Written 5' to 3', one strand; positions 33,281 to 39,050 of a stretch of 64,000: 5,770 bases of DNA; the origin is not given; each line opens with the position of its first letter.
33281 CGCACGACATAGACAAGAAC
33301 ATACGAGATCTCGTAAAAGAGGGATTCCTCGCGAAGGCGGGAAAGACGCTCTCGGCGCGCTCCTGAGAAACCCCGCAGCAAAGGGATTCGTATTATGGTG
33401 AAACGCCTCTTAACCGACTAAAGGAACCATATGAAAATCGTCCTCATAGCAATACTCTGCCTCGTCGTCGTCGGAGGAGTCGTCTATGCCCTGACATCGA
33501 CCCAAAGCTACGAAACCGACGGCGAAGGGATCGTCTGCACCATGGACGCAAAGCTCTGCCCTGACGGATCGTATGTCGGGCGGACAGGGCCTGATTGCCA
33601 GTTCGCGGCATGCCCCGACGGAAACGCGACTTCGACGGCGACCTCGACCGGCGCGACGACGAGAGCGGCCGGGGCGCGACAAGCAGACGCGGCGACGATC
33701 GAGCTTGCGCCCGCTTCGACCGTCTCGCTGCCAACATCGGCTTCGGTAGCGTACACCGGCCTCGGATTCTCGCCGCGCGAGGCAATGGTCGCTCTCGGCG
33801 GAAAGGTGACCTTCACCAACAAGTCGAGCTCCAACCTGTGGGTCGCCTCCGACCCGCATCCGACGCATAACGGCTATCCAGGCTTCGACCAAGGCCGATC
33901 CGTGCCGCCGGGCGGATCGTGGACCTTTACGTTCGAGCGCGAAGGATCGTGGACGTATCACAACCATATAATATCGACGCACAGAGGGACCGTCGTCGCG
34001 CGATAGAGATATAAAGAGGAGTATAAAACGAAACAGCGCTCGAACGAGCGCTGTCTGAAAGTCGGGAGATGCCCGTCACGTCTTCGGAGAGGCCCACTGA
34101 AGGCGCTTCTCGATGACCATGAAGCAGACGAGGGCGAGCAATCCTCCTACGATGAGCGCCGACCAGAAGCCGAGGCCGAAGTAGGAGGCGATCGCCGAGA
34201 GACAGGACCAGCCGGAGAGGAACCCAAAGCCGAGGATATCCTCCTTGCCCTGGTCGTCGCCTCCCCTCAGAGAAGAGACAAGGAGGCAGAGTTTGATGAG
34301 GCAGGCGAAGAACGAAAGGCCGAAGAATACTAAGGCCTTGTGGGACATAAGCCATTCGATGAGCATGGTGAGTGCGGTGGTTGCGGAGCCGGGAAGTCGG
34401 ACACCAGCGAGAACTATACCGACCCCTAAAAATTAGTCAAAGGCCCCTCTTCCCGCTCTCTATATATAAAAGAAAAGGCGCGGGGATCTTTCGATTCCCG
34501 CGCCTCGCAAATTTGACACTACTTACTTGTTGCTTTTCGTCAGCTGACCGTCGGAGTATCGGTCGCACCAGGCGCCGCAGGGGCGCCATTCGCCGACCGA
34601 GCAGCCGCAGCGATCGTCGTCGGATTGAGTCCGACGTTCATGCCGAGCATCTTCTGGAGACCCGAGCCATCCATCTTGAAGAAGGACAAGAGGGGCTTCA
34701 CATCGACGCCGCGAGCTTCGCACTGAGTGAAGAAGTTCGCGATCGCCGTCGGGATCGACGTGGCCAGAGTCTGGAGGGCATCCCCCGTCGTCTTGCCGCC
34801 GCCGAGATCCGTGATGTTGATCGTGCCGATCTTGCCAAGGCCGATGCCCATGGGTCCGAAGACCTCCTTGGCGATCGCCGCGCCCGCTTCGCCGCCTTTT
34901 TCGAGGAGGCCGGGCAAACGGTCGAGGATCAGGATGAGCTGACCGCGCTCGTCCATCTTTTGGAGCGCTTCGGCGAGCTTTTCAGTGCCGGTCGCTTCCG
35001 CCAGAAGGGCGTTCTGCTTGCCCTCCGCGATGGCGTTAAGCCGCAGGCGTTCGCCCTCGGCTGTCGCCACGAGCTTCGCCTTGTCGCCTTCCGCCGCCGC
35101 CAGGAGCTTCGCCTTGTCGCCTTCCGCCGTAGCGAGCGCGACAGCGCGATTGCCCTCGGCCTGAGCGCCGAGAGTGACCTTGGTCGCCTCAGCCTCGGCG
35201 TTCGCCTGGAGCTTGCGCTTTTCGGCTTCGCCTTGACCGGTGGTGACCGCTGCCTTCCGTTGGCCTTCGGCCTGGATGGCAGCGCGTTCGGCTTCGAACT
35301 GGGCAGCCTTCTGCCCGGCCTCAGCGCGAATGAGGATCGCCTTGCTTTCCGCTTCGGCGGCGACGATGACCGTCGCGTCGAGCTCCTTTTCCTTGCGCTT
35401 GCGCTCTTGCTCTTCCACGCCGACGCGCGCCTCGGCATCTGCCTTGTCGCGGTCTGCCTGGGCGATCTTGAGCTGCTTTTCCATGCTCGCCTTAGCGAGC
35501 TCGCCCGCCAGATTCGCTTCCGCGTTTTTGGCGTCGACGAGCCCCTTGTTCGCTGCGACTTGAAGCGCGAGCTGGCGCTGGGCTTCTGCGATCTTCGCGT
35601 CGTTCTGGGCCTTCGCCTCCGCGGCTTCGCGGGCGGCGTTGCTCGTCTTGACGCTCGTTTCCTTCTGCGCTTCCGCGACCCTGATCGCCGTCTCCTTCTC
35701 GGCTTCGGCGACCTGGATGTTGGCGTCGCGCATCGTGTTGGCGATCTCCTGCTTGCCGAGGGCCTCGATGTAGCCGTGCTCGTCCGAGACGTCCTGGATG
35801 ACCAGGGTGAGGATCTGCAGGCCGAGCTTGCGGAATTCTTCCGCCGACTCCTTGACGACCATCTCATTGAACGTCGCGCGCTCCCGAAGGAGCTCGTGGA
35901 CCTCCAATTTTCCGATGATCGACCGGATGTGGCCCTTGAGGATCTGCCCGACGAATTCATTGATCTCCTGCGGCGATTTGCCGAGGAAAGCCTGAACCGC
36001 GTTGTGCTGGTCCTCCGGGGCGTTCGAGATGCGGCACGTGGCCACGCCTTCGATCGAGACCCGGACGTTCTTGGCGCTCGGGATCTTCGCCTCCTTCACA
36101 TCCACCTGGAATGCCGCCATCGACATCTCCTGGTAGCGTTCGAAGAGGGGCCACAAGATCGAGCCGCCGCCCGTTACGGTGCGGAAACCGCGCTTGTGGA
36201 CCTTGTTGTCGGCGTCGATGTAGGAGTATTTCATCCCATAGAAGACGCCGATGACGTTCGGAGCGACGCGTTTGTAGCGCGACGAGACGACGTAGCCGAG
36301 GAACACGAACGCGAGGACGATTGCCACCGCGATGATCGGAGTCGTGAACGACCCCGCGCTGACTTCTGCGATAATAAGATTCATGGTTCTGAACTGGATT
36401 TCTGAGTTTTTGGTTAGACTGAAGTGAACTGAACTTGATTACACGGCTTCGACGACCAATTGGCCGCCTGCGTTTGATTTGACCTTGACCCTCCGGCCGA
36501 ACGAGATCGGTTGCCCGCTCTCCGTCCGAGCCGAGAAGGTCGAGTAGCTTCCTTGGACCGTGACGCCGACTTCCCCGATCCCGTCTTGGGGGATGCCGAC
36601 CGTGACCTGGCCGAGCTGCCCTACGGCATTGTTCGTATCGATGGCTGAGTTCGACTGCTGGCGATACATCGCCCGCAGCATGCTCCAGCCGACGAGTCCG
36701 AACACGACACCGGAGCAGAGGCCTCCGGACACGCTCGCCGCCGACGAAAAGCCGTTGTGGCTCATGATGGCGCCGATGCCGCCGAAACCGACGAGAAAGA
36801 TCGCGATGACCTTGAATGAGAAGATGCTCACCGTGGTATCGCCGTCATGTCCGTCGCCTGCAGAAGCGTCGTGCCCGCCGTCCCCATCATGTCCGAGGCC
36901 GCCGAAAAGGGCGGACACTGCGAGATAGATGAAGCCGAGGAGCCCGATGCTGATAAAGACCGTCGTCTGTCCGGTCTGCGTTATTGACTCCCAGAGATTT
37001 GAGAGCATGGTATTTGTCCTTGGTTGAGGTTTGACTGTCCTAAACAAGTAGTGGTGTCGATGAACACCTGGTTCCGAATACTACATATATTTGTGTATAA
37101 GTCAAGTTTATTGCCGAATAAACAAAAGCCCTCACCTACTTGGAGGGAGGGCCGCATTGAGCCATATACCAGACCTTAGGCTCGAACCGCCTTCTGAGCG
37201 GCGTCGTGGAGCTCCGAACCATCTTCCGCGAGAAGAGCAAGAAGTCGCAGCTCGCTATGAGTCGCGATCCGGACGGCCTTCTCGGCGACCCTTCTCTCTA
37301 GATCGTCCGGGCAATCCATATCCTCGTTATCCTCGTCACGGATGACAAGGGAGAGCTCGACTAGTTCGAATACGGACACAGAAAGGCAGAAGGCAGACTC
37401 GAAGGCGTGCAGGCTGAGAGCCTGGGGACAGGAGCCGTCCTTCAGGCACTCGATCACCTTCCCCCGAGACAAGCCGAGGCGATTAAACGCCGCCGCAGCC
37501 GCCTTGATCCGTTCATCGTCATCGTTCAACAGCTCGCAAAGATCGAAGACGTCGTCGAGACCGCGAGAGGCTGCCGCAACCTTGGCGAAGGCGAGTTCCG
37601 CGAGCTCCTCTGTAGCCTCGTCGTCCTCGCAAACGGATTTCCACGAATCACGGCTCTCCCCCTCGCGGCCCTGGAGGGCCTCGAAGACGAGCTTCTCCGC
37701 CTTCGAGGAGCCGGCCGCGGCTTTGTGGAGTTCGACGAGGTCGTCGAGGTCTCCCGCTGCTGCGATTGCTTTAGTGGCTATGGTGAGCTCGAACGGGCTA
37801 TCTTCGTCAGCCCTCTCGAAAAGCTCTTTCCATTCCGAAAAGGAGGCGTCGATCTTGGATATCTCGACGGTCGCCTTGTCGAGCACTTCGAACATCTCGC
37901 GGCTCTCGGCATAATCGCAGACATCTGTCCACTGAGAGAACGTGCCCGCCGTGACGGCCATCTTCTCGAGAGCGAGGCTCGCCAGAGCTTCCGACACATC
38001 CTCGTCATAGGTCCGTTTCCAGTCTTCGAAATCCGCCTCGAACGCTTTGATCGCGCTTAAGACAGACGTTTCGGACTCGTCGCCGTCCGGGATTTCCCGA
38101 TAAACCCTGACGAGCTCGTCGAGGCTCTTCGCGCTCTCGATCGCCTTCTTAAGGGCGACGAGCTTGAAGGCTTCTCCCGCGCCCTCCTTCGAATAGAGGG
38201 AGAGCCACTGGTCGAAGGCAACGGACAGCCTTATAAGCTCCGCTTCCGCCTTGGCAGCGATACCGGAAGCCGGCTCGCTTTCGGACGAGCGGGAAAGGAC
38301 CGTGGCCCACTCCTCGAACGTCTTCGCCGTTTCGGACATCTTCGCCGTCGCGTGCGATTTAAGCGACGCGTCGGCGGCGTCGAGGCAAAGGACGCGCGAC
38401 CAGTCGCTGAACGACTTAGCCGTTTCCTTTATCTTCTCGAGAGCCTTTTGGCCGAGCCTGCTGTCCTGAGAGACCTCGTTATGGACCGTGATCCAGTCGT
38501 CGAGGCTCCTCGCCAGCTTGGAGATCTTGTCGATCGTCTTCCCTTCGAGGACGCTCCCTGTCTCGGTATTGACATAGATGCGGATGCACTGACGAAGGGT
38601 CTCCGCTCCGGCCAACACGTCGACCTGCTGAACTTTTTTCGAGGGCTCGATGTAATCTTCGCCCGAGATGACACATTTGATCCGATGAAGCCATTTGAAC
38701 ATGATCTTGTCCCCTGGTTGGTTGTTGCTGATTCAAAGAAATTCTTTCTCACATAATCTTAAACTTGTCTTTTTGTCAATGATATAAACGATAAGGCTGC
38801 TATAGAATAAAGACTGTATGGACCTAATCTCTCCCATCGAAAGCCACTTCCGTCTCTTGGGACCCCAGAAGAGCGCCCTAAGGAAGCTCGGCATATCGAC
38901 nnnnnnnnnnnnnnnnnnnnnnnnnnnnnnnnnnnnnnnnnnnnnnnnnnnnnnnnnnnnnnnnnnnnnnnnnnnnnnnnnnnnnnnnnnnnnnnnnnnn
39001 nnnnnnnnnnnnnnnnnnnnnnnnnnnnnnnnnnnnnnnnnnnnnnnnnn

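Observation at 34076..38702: Flotillin-NfeD operon coupled to a 508-aa acidic tandem-repeat protein with F..W cores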

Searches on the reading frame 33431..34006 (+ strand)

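Call 3: search_protein_families(library=pfam, proteins=[window:33431-34006:+], max_evalue=1)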
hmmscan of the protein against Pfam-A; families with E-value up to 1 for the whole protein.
window:33431-34006:+ (191 aa): 1 family
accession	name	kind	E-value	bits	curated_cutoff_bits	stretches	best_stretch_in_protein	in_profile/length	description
PF02706.20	Wzz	-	0.19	12.5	25.5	1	2-29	16-43/91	Chain length determinant protein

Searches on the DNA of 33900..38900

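Call 95: search_rna_families(source=window, start=33900, end=38900, threshold=evalue, max_evalue=1)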
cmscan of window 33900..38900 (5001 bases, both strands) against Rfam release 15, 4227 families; matches with E-value up to 1: 1.
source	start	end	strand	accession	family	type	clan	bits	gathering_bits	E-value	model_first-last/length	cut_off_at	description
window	35414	35471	+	RF04308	HCV_SL2531-SL2549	Cis-reg;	-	19.9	56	0.83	1-72/72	no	Hepatitis C virus stem-loop SL2531 and SL2549AU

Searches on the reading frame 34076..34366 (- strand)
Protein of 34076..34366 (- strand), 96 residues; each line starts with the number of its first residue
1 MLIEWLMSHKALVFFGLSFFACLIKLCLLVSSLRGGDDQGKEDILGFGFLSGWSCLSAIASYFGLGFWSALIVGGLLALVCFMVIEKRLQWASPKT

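Call 3: search_protein_families(library=pfam, proteins=[window:34076-34366:-], max_evalue=1)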
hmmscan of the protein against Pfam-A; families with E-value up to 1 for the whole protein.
window:34076-34366:- (96 aa): 0 families

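Call 4: search_protein_families(library=ncbifam, proteins=[window:34076-34366:-], max_evalue=1)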
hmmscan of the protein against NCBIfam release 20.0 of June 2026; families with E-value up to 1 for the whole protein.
window:34076-34366:- (96 aa): 1 family
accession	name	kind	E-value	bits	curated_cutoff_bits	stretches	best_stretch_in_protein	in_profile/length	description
NF004571.0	PRK05910.1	equivalog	0.44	8.9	670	1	8-87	56-126/584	type III secretion system protein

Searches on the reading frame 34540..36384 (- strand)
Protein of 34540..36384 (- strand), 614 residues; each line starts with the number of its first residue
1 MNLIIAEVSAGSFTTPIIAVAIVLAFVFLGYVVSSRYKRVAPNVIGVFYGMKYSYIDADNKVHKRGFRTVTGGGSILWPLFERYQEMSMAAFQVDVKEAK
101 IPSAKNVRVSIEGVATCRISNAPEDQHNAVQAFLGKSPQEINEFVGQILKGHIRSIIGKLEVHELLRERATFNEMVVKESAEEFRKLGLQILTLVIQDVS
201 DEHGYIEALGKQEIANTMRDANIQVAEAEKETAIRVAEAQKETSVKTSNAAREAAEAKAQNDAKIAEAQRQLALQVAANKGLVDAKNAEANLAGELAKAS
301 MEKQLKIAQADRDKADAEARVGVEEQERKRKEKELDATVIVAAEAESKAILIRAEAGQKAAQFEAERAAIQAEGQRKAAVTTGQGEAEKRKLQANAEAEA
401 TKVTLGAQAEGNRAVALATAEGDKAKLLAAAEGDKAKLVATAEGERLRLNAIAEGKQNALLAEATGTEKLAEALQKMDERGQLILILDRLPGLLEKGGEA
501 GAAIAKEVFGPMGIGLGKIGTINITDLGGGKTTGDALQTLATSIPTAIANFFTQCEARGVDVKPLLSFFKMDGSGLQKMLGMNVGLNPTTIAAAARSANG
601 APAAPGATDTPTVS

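Call 3: search_protein_families(library=pfam, proteins=[window:34540-36384:-], max_evalue=1)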
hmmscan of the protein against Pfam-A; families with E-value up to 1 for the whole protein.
window:34540-36384:- (614 aa): 4 families
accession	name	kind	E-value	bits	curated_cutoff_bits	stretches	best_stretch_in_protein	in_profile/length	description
PF01145.31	Band_7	-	1.1e-23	84.7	23.6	1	63-230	18-176/176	SPFH domain / Band 7 family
PF13421.11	Band_7_1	-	0.0093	16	24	1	106-202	98-196/211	SPFH domain-Band 7 family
PF21855.1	Treslin_STD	-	0.064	13.7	24.2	1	227-276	40-89/154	Treslin, STD domain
PF00737.25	PsbH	-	0.066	13.3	24.6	1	13-29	23-39/52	Photosystem II 10 kDa phosphoprotein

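Call 4: search_protein_families(library=ncbifam, proteins=[window:34540-36384:-], max_evalue=1)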
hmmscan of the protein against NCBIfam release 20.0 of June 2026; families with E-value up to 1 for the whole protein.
window:34540-36384:- (614 aa): 3 families
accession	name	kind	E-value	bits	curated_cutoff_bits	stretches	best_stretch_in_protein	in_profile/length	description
NF058507.1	FlotScfldFlot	equivalog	4.2e-59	200.8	700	2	18-428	2-405/477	flotillin lipid rafts scaffold protein FloT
TIGR01932.1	hflC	equivalog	0.4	9.5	134.4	1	71-170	49-144/318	protease modulator HflC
NF052323.1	T9SSA_dep_M6i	equivalog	0.7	7.7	600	1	218-485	536-804/1043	T9SS-dependent M6-like inactivated metalloprotease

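Call 34: find_related_loci(query=window:34540-36384:-, collection=genome_contigs, flank=10000)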
Query window:34540-36384:- (614 aa) in genome_contigs; peptide patterns used: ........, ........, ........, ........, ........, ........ (x = any residue, [..] = any of these).
77 stretches matched a pattern; 1 encode a relative of the query (tblastn E <= 1e-3); 1 distinct loci.
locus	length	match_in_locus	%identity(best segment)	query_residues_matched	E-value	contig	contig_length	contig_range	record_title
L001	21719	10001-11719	48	1-589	1e-165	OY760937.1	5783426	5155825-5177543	MAG: Verrucomicrobiae bacterium isolate 066a7682-a1ac-48de-8761-1470dc9e5c3e genome assembly, chromosome: 1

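Call 36: search_protein_families(library=pfam, proteins=[L001:7512-9032:+, L001:9324-9935:+, L001:9995-11830:+, L001:11983-14187:+, L001:6083-7423:+, L001:14228-17092:-], max_evalue=0.001)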
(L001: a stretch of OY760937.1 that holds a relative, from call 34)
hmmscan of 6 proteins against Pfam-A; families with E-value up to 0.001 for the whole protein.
L001:7512-9032:+ (506 aa): 1 family
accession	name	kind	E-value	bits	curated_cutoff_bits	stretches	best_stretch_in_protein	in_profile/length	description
PF01554.23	MatE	-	6.8e-32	110.8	24.9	2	58-216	1-160/161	MatE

L001:9324-9935:+ (203 aa): 0 families

L001:9995-11830:+ (611 aa): 1 family
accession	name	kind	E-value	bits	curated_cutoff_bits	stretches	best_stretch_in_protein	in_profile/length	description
PF01145.31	Band_7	-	2.9e-24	86.5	23.6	1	41-233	2-176/176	SPFH domain / Band 7 family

L001:11983-14187:+ (734 aa): 2 families
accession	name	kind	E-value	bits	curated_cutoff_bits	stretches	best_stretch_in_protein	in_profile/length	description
PF04542.20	Sigma70_r2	-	4.9e-16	58.7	24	1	33-99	2-70/71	Sigma-70 region 2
PF08281.18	Sigma70_r4_2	-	2.2e-08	34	25.7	1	133-184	3-54/54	Sigma-70, region 4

L001:6083-7423:+ (446 aa): 2 families
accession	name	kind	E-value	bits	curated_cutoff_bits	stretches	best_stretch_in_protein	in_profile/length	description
PF00078.32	RVT_1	-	2.4e-35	122.6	29.6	1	113-333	1-205/205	Reverse transcriptase (RNA-dependent DNA polymerase)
PF08388.16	GIIM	-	2.3e-13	50.4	23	1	360-427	5-75/80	Group II intron, maturase-specific domain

L001:14228-17092:- (954 aa): 0 families

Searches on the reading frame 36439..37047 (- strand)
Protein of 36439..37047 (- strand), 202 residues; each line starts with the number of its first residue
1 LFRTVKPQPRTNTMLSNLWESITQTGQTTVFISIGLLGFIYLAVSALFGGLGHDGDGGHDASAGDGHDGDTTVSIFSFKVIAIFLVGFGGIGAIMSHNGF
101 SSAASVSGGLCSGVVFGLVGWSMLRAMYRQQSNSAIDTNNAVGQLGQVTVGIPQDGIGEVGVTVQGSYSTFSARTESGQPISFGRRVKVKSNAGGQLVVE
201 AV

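Call 3: search_protein_families(library=pfam, proteins=[window:36439-37047:-], max_evalue=1)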
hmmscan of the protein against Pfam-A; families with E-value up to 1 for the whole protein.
window:36439-37047:- (202 aa): 2 families
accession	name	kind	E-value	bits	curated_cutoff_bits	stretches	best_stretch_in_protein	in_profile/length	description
PF06724.16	DUF1206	-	1.1e-05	25.9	26.2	1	108-175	2-69/70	Domain of Unknown Function (DUF1206)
PF01957.25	NfeD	-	0.01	16.5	29.1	1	141-200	4-56/57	NfeD-like C-terminal, partner-binding domain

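Call 4: search_protein_families(library=ncbifam, proteins=[window:36439-37047:-], max_evalue=1)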
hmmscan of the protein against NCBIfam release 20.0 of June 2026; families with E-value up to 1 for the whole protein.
window:36439-37047:- (202 aa): 1 family
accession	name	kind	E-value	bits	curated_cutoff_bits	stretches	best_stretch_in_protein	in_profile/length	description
TIGR04239.1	rhombo_GlpG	equivalog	0.19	11.4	250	1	92-137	181-226/271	rhomboid family intramembrane serine protease GlpG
